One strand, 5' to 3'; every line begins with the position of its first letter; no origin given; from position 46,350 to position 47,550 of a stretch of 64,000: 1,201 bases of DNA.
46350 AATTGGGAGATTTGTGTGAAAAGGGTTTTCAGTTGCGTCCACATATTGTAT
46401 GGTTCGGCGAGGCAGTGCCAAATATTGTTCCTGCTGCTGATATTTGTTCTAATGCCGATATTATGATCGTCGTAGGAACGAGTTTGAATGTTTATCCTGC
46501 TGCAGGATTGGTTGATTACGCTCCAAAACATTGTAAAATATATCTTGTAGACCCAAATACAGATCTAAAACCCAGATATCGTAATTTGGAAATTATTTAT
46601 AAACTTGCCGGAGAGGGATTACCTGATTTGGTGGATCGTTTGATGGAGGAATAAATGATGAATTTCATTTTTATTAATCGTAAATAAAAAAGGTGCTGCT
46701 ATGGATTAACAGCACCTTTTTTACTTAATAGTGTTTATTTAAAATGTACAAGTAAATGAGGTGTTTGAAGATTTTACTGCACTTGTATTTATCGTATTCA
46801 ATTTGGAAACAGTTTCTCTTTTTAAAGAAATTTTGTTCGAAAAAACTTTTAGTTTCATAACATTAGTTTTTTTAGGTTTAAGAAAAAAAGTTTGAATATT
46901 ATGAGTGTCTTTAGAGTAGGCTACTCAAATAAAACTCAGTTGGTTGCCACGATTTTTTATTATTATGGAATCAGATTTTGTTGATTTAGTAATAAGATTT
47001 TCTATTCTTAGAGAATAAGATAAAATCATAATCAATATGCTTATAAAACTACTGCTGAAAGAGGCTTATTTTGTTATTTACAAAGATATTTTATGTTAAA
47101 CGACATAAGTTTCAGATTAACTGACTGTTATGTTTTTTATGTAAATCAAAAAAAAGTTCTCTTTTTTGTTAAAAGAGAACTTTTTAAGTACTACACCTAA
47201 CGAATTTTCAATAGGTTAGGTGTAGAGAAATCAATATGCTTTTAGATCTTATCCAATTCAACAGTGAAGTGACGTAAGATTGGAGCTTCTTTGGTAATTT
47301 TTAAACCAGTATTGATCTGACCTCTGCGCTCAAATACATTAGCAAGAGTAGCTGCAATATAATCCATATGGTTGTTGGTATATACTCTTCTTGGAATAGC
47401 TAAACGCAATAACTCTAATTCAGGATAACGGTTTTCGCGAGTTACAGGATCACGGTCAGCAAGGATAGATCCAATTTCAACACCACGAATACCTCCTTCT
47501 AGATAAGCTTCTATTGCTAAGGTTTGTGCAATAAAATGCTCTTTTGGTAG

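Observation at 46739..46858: Hidden 39-aa ORF with a Bacteroidota lanthipeptide-like leader and a Ser/Thr-rich tail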

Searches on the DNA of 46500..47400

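Call 24: search_rna_families(source=window, start=46500, end=47400, threshold=evalue, max_evalue=1)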
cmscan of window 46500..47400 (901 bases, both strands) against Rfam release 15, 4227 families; matches with E-value up to 1: 6.
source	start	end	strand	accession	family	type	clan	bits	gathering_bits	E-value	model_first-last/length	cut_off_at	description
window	47138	47220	-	RF02366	Yfr19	Gene; sRNA;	-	29.7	70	0.029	1-82/82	no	Cyanobacterial functional RNA 19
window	46686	46759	-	RF02057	STnc40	Gene; sRNA;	-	28.6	45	0.01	1-70/70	no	Salmonella enterica sRNA STnc40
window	46652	46722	+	RF02057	STnc40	Gene; sRNA;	-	23.7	45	0.15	1-70/70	no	Salmonella enterica sRNA STnc40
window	46685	46723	+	RF03548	mir-302_2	Gene; miRNA;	-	20.4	70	0.27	1-68/68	no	mir-302_2 microRNA precursor family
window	46679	46729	+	RF04156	MIR2670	Gene; miRNA;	-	17.8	117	0.41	1-200/200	no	MIR2670 microRNA precursor family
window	47142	47191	+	RF01477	rli43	Gene; sRNA;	-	16.3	100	0.22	1-255/255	no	Listeria sRNA rli43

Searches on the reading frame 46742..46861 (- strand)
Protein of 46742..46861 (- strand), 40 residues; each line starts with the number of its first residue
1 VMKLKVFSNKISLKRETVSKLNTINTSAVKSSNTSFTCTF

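Call 5: search_protein_families(library=pfam, proteins=[window:46742-46858:-], max_evalue=10)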
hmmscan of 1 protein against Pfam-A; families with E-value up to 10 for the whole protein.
seq(39 aa): 1 family
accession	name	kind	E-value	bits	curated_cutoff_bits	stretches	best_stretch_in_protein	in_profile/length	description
PF20873.2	PriS_C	-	0.18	12.3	27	1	3-22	13-32/50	Primase chain A, C-terminal domain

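Call 6: search_protein_families(library=ncbifam, proteins=[window:46742-46858:-], max_evalue=10)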
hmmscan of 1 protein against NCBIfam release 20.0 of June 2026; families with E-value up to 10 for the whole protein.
seq(39 aa): 1 family
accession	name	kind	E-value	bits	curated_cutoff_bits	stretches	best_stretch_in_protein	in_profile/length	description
NF038153.1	lant_leader_L1a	domain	0.00017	21.6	22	1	1-22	1-23/32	class I lanthipeptide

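Call 15: find_homologous_proteins(query=window:46742-46861:-, max_evalue=1)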
Query window:46742-46861:-: no candidate shares three 5-residue words with the query. No homologue found.

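Call 37: search_protein_representatives(protein=window:46742-46858:-)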
Query: 39 residues. Proteins with E-value up to 0.001 (for the whole library): 2; up to 1e-10: 1; up to 1e-30: 0. The best 2 are listed.
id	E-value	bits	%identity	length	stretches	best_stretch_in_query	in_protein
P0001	3.6e-13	62.0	42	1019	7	17-37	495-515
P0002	9.7e-04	33.9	-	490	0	-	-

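Call 60: find_encoding_contigs(protein=window:46742-46858:-, flank=3000, max_places=10)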
Protein window:46742-46858:- (39 aa): no gene with exactly this product is on record in the collection.
